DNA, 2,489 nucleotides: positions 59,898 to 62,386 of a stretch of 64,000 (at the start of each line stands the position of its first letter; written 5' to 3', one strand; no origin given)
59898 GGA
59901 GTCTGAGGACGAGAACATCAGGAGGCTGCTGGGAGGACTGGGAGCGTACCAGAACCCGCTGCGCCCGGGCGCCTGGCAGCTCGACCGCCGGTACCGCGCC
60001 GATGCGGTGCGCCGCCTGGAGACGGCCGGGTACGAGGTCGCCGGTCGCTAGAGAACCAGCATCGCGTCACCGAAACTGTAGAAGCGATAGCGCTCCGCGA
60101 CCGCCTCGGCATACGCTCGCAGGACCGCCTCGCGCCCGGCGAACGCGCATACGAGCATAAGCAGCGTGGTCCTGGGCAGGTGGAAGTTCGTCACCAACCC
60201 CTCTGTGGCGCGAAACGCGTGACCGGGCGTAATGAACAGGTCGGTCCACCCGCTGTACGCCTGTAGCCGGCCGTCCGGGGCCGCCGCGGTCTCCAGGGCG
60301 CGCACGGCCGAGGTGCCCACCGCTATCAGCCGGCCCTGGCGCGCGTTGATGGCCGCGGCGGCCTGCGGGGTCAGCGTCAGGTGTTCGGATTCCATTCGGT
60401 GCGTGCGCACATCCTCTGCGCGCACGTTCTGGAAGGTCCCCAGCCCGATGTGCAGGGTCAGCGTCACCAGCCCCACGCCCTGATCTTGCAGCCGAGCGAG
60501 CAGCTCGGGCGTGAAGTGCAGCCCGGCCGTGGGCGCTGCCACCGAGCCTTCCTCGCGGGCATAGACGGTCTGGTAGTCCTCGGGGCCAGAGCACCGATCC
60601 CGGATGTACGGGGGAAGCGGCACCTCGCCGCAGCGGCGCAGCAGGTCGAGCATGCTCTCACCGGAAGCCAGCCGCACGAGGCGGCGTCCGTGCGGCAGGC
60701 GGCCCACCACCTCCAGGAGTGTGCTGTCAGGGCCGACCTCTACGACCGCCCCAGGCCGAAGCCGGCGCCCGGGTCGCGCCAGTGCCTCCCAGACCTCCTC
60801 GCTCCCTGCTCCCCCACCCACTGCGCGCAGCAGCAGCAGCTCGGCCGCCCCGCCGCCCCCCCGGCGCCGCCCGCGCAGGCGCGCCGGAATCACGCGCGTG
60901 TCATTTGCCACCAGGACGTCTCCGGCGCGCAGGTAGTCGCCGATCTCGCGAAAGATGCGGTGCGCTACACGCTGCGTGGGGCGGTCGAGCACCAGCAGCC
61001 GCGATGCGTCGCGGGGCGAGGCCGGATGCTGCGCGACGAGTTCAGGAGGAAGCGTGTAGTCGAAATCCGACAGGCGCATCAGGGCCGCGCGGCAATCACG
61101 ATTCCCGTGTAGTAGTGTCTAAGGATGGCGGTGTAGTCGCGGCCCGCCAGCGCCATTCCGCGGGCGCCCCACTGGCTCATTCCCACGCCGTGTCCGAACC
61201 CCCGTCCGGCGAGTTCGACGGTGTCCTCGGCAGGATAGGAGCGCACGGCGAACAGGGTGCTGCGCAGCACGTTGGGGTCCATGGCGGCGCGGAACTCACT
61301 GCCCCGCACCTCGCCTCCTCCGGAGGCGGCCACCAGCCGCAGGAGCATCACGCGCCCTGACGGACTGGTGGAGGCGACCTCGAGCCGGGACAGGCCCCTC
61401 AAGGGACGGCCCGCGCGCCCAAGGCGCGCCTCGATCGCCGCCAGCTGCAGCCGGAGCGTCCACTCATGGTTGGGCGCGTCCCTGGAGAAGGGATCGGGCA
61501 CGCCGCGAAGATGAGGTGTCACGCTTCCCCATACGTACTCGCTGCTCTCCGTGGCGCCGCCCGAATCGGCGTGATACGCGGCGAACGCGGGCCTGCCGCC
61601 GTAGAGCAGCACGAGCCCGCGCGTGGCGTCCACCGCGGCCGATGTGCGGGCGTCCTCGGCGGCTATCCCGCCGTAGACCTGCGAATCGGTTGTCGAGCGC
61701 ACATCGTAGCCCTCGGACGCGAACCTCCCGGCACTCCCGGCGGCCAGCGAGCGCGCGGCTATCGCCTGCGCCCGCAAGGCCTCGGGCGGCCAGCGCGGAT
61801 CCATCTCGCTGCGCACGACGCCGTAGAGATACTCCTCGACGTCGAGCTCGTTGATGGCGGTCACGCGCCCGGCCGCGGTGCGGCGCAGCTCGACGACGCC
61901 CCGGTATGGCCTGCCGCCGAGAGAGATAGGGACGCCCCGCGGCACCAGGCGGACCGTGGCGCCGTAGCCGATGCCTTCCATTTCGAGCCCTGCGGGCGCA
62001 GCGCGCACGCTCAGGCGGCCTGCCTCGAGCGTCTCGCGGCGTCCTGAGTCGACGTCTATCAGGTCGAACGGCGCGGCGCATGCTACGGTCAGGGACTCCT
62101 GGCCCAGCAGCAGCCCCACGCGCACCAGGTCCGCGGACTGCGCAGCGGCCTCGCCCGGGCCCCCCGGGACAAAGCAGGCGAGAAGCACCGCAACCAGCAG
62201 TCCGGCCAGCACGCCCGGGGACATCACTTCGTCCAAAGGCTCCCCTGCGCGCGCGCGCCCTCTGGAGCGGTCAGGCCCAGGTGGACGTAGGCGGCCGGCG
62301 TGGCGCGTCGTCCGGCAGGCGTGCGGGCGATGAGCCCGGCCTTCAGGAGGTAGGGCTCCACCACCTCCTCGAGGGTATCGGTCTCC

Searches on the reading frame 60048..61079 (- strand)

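Call 71: search_protein_families(library=pfam, proteins=[window:60048-61079:-], max_evalue=0.00001)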
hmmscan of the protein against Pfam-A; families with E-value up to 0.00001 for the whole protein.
window:60048-61079:- (343 aa): 1 family
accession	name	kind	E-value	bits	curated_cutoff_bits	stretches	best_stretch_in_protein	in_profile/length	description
PF02547.20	Queuosine_synth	-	1.1e-125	419.5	25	1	3-342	1-322/322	Queuosine biosynthesis protein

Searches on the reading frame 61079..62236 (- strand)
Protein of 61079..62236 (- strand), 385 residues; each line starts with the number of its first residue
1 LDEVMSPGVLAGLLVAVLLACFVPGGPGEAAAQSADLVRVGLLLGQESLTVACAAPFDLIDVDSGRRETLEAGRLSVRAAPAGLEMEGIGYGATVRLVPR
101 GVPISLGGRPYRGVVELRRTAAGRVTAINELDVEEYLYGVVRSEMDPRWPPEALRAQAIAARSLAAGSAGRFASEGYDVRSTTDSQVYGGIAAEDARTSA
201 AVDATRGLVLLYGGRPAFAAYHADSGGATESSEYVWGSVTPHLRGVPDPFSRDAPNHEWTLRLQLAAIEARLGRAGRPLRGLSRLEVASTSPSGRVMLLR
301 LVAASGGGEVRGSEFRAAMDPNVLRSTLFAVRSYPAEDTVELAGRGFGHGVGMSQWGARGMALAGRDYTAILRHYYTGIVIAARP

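Call 71: search_protein_families(library=pfam, proteins=[window:61079-62236:-], max_evalue=0.00001)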
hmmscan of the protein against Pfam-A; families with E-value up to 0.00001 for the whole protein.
window:61079-62236:- (385 aa): 1 family
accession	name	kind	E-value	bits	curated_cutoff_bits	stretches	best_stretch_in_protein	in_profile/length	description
PF08486.15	SpoIID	-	6.4e-28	97.7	23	1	123-212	3-97/97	Stage II sporulation protein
